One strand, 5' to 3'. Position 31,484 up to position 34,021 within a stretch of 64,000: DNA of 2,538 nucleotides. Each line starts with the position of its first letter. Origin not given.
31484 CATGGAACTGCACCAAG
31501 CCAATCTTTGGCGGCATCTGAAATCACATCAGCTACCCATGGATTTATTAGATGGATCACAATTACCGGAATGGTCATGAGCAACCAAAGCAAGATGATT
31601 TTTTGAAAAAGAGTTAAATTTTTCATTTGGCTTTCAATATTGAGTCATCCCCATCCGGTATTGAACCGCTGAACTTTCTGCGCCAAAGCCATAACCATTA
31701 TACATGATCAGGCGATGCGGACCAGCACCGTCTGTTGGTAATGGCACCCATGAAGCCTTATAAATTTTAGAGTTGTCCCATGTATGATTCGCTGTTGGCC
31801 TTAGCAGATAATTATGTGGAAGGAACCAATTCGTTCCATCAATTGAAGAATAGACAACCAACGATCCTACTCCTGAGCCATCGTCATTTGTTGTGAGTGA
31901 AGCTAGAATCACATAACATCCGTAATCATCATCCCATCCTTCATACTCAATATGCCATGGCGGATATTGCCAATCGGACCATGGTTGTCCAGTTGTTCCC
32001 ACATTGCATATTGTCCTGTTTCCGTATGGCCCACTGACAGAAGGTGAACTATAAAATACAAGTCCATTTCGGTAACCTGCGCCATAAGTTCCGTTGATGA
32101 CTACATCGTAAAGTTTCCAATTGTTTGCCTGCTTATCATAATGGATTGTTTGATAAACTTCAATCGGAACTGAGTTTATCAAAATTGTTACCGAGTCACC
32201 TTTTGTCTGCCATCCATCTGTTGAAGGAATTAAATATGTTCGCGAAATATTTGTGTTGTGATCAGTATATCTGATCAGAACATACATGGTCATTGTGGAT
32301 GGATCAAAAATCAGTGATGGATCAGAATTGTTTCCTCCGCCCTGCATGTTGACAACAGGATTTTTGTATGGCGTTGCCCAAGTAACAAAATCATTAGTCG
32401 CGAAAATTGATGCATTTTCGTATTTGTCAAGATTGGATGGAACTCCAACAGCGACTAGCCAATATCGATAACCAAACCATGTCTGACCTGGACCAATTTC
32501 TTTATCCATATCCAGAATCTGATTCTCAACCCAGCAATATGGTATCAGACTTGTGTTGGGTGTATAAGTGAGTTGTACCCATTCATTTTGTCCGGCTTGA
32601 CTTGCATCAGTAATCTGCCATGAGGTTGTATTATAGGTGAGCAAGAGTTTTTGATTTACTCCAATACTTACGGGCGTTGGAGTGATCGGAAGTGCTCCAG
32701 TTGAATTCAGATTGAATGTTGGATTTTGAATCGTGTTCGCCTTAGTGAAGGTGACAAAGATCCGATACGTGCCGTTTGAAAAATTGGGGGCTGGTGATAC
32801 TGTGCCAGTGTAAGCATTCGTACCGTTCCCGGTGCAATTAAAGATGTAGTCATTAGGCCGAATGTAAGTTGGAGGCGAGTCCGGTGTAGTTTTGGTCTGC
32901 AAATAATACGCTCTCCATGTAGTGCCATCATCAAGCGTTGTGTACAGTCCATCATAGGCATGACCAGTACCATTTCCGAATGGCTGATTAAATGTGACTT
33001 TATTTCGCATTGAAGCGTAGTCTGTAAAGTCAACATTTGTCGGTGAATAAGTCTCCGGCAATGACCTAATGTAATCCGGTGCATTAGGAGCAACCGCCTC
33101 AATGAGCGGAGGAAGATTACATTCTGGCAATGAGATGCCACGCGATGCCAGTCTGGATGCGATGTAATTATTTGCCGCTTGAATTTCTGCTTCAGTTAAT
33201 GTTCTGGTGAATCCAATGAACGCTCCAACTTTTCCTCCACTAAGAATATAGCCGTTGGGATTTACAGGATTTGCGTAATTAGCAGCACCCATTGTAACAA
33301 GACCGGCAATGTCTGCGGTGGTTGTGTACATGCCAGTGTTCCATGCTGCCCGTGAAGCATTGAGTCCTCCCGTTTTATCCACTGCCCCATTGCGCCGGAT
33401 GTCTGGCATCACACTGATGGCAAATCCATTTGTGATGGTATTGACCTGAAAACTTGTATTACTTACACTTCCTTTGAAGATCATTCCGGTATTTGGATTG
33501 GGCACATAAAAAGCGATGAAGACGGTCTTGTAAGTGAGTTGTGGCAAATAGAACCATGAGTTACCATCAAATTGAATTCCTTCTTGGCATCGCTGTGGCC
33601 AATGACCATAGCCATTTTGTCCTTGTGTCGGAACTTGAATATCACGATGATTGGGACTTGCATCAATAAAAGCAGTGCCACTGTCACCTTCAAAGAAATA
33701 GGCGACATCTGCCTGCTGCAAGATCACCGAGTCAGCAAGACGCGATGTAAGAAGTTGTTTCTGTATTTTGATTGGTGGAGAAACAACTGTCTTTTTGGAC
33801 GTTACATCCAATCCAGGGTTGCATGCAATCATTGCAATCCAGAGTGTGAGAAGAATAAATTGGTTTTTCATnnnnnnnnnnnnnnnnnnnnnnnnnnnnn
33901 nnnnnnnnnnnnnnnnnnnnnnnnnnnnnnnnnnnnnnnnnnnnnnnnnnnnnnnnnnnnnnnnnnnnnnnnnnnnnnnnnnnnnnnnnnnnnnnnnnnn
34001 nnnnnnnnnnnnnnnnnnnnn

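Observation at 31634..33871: Phage-encoded lipoprotein with LamG-like lectin domain and Asp-box beta-propeller (sialidase/glycosidase-like), immediately downstream of the tail fibre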

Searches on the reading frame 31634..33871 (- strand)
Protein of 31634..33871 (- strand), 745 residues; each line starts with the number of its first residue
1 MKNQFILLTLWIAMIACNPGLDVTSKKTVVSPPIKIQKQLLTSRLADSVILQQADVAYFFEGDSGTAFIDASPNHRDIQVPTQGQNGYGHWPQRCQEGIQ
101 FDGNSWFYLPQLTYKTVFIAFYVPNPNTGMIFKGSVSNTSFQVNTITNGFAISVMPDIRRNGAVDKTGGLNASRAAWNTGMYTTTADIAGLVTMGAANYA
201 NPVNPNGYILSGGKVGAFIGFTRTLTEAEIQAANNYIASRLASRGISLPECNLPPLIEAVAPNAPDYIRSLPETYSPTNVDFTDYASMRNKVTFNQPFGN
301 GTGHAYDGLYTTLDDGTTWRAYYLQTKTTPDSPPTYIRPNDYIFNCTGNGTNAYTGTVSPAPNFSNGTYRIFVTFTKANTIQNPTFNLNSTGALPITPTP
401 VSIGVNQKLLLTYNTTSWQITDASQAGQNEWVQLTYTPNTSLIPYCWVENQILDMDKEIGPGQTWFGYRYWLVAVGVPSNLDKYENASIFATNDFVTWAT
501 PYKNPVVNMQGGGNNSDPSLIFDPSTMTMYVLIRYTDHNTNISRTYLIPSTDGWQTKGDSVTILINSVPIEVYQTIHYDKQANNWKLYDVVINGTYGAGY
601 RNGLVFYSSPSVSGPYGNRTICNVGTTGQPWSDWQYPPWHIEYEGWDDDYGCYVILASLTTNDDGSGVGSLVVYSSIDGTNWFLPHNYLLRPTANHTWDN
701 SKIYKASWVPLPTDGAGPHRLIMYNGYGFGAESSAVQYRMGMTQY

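Call 3: search_protein_families(library=pfam, proteins=[window:31634-33871:-], max_evalue=1)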
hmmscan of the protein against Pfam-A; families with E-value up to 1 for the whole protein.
window:31634-33871:- (745 aa): 0 families

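Call 4: search_protein_families(library=phrogs, proteins=[window:31634-33871:-], max_evalue=0.01)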
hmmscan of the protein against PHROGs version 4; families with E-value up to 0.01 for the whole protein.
window:31634-33871:- (745 aa): 2 families
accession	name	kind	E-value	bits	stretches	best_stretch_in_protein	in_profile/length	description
phrog_4390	-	unknown function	0.00024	21.8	1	213-247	218-252/253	-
phrog_37952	-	unknown function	0.0049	16.3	1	463-714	399-667/706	-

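Call 5: search_dna_similar(query=window:31634-33871:-, collection=phages, mode=protein, max_rows=30)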
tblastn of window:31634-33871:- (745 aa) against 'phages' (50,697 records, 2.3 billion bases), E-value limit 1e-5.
No match.

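Call 10: find_homologous_proteins(query=window:31634-33871:-, max_evalue=0.001)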
Query window:31634-33871:- (745 aa): 1 proteins with E <= 0.001 among 8000 candidates.
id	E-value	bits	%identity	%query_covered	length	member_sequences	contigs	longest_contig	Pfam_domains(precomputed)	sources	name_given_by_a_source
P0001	0.0e+0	1749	100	100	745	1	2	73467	-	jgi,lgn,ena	-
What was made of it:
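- Tried and rejected: The k-mer homologue search returned only the protein itself (call 10).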

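Call 12: find_encoding_contigs(protein=P0001, flank=10000, max_places=6)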
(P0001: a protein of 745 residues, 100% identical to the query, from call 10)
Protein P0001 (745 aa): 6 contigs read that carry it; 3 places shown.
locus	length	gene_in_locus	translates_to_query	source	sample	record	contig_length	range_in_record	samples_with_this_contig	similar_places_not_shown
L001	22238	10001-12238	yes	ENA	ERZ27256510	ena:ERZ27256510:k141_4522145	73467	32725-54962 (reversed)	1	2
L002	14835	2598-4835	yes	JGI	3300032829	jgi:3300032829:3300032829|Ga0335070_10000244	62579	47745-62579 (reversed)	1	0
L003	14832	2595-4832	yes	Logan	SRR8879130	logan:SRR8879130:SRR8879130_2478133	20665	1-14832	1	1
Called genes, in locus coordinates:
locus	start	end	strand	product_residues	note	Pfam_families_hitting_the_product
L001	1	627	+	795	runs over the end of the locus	-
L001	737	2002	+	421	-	-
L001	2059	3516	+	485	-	-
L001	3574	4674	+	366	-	-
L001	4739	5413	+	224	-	-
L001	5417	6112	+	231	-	-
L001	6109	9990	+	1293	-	-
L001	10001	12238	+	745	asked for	-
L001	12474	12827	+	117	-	-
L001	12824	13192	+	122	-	-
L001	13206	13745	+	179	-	-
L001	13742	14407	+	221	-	-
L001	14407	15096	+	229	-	-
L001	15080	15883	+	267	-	-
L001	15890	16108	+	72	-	-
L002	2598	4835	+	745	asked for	-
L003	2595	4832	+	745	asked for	-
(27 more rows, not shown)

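Call 17: search_solved_structures(query=window:31634-33871:-, max_evalue=10, show_alignments=2)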
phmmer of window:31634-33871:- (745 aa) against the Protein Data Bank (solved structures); distinct sequences matched with E-value up to 10: 1.
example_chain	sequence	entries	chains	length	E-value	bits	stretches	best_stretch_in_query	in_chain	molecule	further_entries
6n1a_A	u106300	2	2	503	4.2e-06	28.7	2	462-509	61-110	Carbohydrate-binding protein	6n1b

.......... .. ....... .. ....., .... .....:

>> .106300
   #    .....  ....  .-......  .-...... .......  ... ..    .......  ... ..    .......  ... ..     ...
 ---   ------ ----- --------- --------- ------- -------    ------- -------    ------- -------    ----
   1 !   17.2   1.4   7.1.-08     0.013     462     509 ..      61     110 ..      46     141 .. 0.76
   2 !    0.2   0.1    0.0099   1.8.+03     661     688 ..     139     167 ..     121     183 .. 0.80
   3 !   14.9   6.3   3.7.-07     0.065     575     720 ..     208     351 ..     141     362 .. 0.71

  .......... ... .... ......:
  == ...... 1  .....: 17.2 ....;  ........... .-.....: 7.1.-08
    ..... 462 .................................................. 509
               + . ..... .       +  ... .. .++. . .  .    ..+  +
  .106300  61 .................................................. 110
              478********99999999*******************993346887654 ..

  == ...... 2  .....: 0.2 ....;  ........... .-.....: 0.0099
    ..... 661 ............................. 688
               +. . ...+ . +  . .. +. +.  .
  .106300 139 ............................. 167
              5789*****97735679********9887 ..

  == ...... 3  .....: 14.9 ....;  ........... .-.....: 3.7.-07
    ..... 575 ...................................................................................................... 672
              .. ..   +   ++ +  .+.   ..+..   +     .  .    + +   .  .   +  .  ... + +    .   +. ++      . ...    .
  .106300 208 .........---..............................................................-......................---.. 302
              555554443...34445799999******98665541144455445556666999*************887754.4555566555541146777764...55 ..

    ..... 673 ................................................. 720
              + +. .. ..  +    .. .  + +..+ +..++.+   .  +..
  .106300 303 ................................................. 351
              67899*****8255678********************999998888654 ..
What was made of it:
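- On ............-type five-bladed propeller family (PDB 6N1A): Target alone: E 4.2e-6 over aa 462-720 (call 17).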

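Call 18: search_protein_families(library=ncbifam, proteins=[window:31634-33871:-], max_evalue=1)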
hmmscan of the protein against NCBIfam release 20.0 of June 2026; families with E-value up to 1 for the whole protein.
window:31634-33871:- (745 aa): 0 families

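Call 24: find_related_loci(query=window:31634-33871:-, collection=viral_contigs, flank=10000)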
Query window:31634-33871:- (745 aa) in viral_contigs; peptide patterns used: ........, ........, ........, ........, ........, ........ (x = any residue, [..] = any of these).
1 stretches matched a pattern, but none encodes a relative of the query by tblastn (E <= 1e-3).

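Call 25: search_protein_representatives(protein=window:31634-33871:-)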
Query: 745 residues. Proteins with E-value up to 0.001 (for the whole library): 454; up to 1e-10: 25; up to 1e-30: 7. The best 150 are listed.
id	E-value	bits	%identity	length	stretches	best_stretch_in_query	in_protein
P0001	0.0e+00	1748.6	100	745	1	1-745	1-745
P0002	1.7e-64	235.1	36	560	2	12-285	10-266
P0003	2.0e-57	211.7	37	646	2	48-265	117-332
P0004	2.0e-54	201.8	35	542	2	448-743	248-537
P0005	5.8e-42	160.6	31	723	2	451-744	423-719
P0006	1.8e-37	145.7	32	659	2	450-709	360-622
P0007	1.9e-33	132.4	33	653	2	450-743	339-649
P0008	2.1e-29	119.0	36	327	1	448-707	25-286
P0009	2.1e-28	115.7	35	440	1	452-707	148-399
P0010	1.7e-23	99.5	33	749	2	437-707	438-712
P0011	6.8e-20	87.6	41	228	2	451-526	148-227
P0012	1.1e-15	73.7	33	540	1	449-713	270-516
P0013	3.6e-13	65.4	33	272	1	459-709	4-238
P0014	3.2e-12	62.2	33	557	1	441-712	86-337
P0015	3.7e-12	62.0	32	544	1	458-710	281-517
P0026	1.1e-10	57.2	30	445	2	452-729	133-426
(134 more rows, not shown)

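Call 28: search_protein_families(library=pfam, alignment_id=A1, max_evalue=0.01)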
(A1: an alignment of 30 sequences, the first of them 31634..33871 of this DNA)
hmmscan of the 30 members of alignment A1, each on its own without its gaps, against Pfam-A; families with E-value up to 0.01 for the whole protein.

A. member 1, window:31634-33871:- (745 aa): 0 families

B. families by the number of members that match (of 30 scanned): 10 families
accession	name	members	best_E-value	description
PF13385.13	Laminin_G_3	4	4.8e-12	Concanavalin A-like lectin/glucanases superfamily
PF13088.12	BNR_2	4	6.6e-05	BNR repeat-like domain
PF04616.20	Glyco_hydro_43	3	9.2e-06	Glycosyl hydrolases family 43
PF19078.6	Big_12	2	2.6e-09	Bacterial Ig-like domain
PF02973.23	Sialidase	2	0.0028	Sialidase, N-terminal domain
PF10102.14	DUF2341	1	1.8e-22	Domain of unknown function (DUF2341)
PF00041.27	fn3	1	2.7e-07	Fibronectin type III domain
PF04041.19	Glyco_hydro_130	1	1.2e-05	beta-1,4-mannooligosaccharide phosphorylase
PF00251.26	Glyco_hydro_32N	1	0.00033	Glycosyl hydrolases family 32 N-terminal domain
PF06439.18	3keto-disac_hyd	1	0.0077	3-keto-disaccharide hydrolase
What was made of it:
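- On GH33 sialidase / BNR Asp-box six-bladed propeller: BNR_2 hits only weakly in 4 of 30 homologues (call 28).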

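Call 32: find_encoding_contigs(protein=P0002, flank=10000, max_places=4)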
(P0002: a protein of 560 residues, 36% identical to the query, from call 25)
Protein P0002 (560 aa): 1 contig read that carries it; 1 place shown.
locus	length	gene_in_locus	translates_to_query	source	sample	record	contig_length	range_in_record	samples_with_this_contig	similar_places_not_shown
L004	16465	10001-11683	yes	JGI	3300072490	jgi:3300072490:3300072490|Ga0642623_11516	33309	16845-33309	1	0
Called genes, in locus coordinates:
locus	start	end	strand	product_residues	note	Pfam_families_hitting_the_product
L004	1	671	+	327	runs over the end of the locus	-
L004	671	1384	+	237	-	-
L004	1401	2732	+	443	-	-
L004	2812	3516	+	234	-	-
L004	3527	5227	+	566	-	PF07484:Collar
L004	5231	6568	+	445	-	-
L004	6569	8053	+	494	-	-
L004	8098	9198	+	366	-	-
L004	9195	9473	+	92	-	-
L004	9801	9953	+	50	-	-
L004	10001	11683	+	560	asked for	-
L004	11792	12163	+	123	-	-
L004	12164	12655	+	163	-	PF18925:DUF5675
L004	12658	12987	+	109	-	-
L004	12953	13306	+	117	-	-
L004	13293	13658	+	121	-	-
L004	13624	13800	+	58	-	-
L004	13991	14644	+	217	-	PF25702:CrAss_Ring_2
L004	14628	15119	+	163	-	-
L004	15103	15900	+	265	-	PF24228:CrAss_Ring_1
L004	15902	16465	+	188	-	?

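Call 33: find_encoding_contigs(protein=P0004, flank=10000, max_places=4)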
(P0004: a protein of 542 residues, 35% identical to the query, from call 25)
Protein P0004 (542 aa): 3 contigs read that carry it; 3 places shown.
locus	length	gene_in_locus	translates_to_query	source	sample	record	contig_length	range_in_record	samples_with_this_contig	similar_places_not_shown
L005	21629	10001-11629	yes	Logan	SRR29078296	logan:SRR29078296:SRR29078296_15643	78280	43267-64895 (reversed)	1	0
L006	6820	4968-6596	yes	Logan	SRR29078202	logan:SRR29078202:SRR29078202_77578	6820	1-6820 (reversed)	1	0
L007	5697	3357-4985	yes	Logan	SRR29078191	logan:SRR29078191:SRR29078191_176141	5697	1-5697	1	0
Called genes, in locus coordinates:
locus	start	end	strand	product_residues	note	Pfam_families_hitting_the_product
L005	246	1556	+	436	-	-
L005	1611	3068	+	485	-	-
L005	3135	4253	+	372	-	-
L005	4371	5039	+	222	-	-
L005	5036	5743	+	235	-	-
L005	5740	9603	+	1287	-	-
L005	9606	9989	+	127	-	-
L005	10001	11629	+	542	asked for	-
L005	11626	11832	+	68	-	-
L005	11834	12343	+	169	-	-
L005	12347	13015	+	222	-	-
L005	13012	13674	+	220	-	-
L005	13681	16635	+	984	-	-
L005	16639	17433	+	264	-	-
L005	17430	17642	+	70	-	-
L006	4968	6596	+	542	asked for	-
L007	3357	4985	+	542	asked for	-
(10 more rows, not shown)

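Call 37: search_solved_structures(query=A2, max_evalue=1, show_alignments=1)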
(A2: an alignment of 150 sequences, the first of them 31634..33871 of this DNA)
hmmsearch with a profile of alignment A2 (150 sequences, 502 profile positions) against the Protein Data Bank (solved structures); distinct sequences matched with E-value up to 1: 53.
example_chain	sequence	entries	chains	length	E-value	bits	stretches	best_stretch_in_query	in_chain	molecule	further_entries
6n1a_A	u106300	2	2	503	7.6e-70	239.2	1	86-381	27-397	Carbohydrate-binding protein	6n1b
3qz4_A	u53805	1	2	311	4.4e-14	55.3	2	160-299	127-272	Endo-1,4-beta-xylanase D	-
9fj8_A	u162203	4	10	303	9.8e-09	37.6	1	181-382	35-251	1,2-beta-oligomannan phosphorylase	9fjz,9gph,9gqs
7fip_A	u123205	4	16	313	2.7e-08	36.2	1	291-383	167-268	Beta-1,2-mannobiose phosphorylase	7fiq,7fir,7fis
1vkd_A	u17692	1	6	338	2.4e-07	33.1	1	264-374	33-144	conserved hypothetical protein TM1225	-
6r3u_A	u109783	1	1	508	3.2e-07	32.7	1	164-469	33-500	Glycoside hydrolase family 32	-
4qqs_A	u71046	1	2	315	5.3e-07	31.9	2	173-269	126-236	Glycoside hydrolase family 43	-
6r3r_A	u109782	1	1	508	7.4e-07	31.5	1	164-469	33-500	Glycoside hydrolase family 32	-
8a9y_E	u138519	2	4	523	1.1e-06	30.9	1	164-441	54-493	Glycoside hydrolase family 32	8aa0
5ta7_A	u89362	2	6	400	8.3e-06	28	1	201-286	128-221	Glycoside Hydrolase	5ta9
8aa2_E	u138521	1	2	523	1.9e-05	26.8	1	177-441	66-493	Glycoside hydrolase family 32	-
4ak5_A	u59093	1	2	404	2.7e-05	26.3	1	201-273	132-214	ANHYDRO-ALPHA-L-GALACTOSIDASE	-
7znr_A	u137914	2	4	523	2.9e-05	26.2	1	177-441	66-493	Sucrose-6-phosphate hydrolase | Glycoside hydrolase family 32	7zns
4ak6_A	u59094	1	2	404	3.5e-05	25.9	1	201-274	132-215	ANHYDRO-ALPHA-L-GALACTOSIDASE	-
4ak7_A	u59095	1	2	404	4.1e-05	25.7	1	201-274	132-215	ANHYDRO-ALPHA-L-GALACTOSIDASE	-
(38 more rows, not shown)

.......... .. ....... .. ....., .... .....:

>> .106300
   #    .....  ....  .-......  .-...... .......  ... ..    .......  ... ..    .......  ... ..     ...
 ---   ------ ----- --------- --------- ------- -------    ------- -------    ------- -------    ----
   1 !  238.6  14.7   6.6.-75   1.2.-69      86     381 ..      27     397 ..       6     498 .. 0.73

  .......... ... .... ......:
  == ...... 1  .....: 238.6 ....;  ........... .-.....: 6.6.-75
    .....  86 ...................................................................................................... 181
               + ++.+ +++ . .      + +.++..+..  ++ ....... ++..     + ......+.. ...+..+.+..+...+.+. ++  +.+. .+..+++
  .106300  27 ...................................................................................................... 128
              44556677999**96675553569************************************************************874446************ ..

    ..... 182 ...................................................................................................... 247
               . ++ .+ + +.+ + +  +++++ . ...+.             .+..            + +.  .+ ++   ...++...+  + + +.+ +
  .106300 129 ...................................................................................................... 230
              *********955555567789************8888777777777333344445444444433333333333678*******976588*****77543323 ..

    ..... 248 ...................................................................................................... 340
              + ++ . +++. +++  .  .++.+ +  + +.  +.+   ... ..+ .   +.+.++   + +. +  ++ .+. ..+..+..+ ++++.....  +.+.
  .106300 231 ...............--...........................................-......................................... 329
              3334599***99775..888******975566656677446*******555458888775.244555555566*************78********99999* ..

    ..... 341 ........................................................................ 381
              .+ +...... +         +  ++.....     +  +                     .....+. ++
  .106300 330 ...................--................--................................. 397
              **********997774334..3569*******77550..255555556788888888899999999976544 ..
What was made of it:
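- On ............-type five-bladed propeller family (PDB 6N1A): Next best is a GH43 chain (3qz4, deposited as endo-1,4-beta-xylanase D) at 4e-14 (call 37).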

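Call 40: find_encoding_contigs(protein=P0005, flank=8000, max_places=2)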
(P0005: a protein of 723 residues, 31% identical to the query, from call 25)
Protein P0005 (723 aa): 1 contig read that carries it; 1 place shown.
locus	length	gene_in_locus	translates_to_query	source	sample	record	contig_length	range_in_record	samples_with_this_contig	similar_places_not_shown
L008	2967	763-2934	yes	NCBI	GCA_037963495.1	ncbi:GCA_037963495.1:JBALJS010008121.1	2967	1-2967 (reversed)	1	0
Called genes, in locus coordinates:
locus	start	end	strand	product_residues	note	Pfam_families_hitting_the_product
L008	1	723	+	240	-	?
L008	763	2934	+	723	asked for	-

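Call 41: find_encoding_contigs(protein=P0003, flank=8000, max_places=2)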
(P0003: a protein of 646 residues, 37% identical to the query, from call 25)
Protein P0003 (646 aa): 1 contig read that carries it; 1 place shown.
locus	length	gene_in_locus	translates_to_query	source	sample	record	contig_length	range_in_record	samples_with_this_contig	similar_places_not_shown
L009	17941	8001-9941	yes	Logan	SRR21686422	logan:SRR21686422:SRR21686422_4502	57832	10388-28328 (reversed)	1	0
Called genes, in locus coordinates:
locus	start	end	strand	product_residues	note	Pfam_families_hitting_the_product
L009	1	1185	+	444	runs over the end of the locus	PF17236:SU10_MCP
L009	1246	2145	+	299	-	-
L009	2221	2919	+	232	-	-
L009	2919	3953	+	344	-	PF05662:YadA_stalk (weak)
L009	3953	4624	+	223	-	-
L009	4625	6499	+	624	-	-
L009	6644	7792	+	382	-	-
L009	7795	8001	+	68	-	-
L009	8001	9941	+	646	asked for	PF19078:Big_12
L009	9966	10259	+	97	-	-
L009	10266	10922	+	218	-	-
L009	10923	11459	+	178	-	-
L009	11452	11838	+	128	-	-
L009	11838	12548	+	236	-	PF25702:CrAss_Ring_2 (weak)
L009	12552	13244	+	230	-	-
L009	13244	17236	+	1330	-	PF25731:crAss_MUZ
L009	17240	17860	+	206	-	-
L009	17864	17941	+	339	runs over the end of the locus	-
